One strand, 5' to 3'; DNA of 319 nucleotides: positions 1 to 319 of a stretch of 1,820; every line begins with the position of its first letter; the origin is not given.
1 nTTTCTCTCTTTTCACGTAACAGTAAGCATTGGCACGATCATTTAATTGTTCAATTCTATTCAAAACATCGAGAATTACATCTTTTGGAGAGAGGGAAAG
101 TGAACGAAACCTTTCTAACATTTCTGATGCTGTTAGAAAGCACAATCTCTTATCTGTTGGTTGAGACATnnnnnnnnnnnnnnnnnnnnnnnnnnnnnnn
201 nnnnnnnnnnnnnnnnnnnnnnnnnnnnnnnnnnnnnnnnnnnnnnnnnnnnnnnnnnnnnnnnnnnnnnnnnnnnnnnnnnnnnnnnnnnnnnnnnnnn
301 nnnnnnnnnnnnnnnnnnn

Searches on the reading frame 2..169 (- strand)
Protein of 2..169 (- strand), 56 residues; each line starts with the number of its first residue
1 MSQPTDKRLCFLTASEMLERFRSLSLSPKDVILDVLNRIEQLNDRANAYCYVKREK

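Call 11: search_protein_families(library=pfam, proteins=[window:2-169:-], max_evalue=10)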
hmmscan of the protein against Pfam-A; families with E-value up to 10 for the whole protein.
window:2-169:- (56 aa): 0 families

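Call 56: search_solved_structures(query=window:2-169:-, max_evalue=1)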
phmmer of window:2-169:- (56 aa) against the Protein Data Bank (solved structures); distinct sequences matched with E-value up to 1: 0.
